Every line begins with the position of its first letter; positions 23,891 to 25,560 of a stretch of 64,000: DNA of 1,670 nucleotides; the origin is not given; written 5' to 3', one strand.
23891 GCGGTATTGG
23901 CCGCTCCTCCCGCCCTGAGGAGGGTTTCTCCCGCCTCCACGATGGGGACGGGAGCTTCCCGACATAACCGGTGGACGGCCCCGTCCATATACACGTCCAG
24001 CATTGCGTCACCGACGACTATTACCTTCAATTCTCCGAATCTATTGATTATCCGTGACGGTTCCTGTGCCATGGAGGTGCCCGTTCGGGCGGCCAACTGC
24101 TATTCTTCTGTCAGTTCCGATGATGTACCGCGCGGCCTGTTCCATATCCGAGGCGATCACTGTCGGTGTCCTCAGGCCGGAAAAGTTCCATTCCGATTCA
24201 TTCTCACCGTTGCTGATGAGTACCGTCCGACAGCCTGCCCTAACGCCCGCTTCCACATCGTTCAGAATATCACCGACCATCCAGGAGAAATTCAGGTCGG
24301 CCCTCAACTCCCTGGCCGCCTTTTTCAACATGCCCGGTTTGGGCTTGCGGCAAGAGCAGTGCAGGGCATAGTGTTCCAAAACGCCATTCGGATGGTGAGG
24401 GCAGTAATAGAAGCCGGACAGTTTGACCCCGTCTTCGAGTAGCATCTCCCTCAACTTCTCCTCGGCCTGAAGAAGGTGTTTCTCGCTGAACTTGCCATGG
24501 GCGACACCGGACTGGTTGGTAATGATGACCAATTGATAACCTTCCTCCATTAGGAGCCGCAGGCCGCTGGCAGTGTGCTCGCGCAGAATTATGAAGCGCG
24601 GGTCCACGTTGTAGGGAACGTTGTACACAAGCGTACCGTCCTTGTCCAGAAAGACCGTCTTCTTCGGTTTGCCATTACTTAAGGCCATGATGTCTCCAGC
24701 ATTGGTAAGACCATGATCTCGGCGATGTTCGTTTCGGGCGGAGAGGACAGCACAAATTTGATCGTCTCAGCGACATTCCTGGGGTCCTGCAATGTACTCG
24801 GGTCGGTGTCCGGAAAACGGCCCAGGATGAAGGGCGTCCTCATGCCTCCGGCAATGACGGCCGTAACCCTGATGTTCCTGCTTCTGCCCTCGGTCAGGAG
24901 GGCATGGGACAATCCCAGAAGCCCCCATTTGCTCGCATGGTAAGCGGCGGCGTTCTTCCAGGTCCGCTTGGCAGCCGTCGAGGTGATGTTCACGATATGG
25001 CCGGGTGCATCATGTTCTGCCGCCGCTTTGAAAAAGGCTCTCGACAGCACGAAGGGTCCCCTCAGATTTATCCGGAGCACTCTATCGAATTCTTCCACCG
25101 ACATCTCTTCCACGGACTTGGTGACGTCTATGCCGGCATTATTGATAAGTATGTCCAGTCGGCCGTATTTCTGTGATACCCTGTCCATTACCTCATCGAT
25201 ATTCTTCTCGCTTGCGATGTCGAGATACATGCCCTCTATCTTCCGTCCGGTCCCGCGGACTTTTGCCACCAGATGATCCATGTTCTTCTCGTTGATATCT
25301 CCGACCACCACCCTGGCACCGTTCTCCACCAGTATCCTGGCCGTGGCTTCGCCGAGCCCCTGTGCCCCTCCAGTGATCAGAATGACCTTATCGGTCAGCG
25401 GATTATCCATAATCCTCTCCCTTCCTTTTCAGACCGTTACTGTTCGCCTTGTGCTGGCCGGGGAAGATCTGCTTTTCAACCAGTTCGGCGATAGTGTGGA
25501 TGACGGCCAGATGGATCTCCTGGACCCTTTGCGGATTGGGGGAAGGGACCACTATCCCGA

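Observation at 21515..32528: Complete ADP-heptose pathway, three GT9 heptosyltransferases and an MsbA-like exporter, with no lipid A/Kdo genes nearby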

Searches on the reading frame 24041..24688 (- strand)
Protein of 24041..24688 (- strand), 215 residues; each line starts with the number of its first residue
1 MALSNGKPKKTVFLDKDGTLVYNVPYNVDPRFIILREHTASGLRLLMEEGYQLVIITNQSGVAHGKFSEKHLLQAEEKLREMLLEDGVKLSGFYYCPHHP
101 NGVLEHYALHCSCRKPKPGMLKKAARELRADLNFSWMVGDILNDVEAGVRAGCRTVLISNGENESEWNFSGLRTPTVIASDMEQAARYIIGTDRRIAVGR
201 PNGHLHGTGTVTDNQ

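Call 4: search_protein_families(library=pfam, proteins=[window:24041-24688:-])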
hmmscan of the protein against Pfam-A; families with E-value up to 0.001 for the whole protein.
window:24041-24688:- (215 aa): 4 families
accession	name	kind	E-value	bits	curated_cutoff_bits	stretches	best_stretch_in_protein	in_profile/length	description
PF13242.12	Hydrolase_like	-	1.7e-15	57.1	22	1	113-184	2-74/75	HAD-hyrolase-like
PF00702.32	Hydrolase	-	9.7e-12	46.1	26.4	1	34-152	98-191/191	haloacid dehalogenase-like hydrolase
PF08645.17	PNK3P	-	4.4e-10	40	22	1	13-140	4-125/161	Polynucleotide kinase 3 phosphatase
PF13419.12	HAD_2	-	1.4e-08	35.5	23.8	1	112-157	132-177/178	Haloacid dehalogenase-like hydrolase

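Call 5: search_protein_families(library=ncbifam, proteins=[window:24041-24688:-])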
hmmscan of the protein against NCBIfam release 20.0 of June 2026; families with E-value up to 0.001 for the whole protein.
window:24041-24688:- (215 aa): 20 families
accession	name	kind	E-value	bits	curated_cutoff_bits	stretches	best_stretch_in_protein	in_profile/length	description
NF006506.0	PRK08942.1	equivalog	3.7e-44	150.4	178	1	9-190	3-178/182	D-glycero-beta-D-manno-heptose 1,7-bisphosphate 7-phosphatase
TIGR00213.1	GmhB_yaeD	subfamily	6.2e-38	130.2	149.6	1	10-160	2-152/176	D-glycero-beta-D-manno-heptose 1,7-bisphosphate 7-phosphatase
TIGR01656.1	Histidinol-ppas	subfamily_domain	4e-37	127.4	84.15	1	10-158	1-146/149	histidinol-phosphate phosphatase domain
TIGR01662.1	HAD-SF-IIIA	subfamily_domain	4.2e-35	120.9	44.6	1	10-159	1-139/141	HAD-IIIA family hydrolase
NF050049.1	HBPPhtaseGmhB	domain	8.7e-26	90.8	250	1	9-170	3-155/171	D-glycero-alpha-D-manno-heptose-1,7-bisphosphate 7-phosphatase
NF003937.0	PRK05446.1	equivalog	3.9e-20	72.2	443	1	9-168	3-156/355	bifunctional histidinol-phosphatase/imidazoleglycerol-phosphate dehydratase HisB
NF005264.0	PRK06769.1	equivalog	8.4e-19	68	217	1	10-190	5-172/175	HAD-IIIA family hydrolase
TIGR01261.1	hisB_Nterm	equivalog_domain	5.4e-18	65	140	1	10-155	2-143/161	histidinol-phosphatase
NF009695.0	PRK13222.1-2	equivalog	4.9e-11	42.5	225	1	113-189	148-222/226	phosphoglycolate phosphatase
TIGR01449.2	PGP_bact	equivalog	3.2e-07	30.1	180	1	114-165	140-191/213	phosphoglycolate phosphatase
TIGR01664.1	DNA-3'-Pase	equivalog_domain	3.3e-07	30.4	107.65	1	37-144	45-139/167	DNA 3'-phosphatase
TIGR01668.1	YqeG_hyp_ppase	hypoth_equivalog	5.3e-07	29.3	89.1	1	10-166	26-143/170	YqeG family HAD IIIA-type phosphatase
NF009804.0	PRK13288.1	equivalog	1e-06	28.4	218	1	113-159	136-182/215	pyrophosphatase PpaX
TIGR01460.1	HAD-SF-IIA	subfamily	1.1e-05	25.4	100.15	0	115-161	197-246/246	HAD-IIA family hydrolase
TIGR02253.1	CTE7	subfamily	1.2e-05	25.2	169.75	0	113-165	148-201/221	TIGR02253 family HAD-type hydrolase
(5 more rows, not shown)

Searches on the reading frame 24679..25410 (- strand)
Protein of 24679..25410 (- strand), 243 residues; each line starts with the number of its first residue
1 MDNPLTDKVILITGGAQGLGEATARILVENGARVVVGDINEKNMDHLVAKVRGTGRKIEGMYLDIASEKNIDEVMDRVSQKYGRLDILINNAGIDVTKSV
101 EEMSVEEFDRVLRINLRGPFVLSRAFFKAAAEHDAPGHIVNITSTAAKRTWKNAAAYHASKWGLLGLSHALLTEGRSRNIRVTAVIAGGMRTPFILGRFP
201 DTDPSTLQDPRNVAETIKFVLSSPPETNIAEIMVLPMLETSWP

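Call 4: search_protein_families(library=pfam, proteins=[window:24679-25410:-])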
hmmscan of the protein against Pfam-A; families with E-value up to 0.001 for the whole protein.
window:24679-25410:- (243 aa): 3 families
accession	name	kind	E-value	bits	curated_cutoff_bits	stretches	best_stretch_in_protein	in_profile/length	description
PF00106.31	adh_short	-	2e-52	177.9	26.6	1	8-194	1-186/195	short chain dehydrogenase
PF13561.12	adh_short_C2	-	2.9e-42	145.3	27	1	16-194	3-180/236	Enoyl-(Acyl carrier protein) reductase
PF08659.16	KR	-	1.2e-14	55.1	22.6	1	10-160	3-152/180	KR domain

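Call 5: search_protein_families(library=ncbifam, proteins=[window:24679-25410:-])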
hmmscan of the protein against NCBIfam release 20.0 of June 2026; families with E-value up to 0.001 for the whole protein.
window:24679-25410:- (243 aa): 227 families (the best 25 are shown)
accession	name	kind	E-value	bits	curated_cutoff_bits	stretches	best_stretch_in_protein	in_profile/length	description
NF005594.0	PRK07326.1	equivalog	2.6e-49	167.9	271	1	5-236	4-231/237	SDR family oxidoreductase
NF009093.0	PRK12429.1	subfamily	8.5e-48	162.9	258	1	5-215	3-212/259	3-hydroxybutyrate dehydrogenase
NF005878.0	PRK07825.1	subfamily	2.2e-45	155.2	287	1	3-224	5-220/278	short chain dehydrogenase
NF004198.0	PRK05653.1-3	equivalog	3.8e-44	151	296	1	5-195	5-194/248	3-oxoacyl-ACP reductase FabG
NF005559.1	PRK07231.1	subfamily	1.6e-43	149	215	1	5-197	2-193/249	glucose 1-dehydrogenase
NF004514.1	PRK05855.1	equivalog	2.6e-43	148.5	455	1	4-203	310-510/578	SDR family oxidoreductase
NF009466.0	PRK12826.1-2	subfamily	4.6e-43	147.5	222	1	7-220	3-225/248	3-oxoacyl-ACP reductase FabG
NF005806.0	PRK07666.1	equivalog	6.7e-43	146.7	286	1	4-222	4-222/239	3-ketoacyl-ACP reductase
TIGR01963.1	PHB_DH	subfamily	2.1e-42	145.2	307.05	1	8-202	2-195/255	3-hydroxybutyrate dehydrogenase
NF053702.1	TrHdxCHCADhChcB1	equivalog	3.1e-42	144.6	400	1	6-195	3-193/250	trans-4-hydroxycyclohexanecarboxylate dehydrogenase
NF004791.0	PRK06138.1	equivalog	6.6e-41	140.3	312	1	5-201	3-197/252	SDR family oxidoreductase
NF005672.0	PRK07454.1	equivalog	1.9e-40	138.6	234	1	8-237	7-237/241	SDR family oxidoreductase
NF005309.0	PRK06841.1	subfamily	5.3e-40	137.5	286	1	4-185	12-189/255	GolD/DthD family dehydrogenase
TIGR01830.1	3oxo_ACP_reduc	equivalog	1.2e-39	136.4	297.75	1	11-193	2-184/239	3-oxoacyl-[acyl-carrier-protein] reductase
NF005067.0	PRK06484.1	equivalog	1.2e-39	136.3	713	1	7-196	9-197/524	short chain dehydrogenase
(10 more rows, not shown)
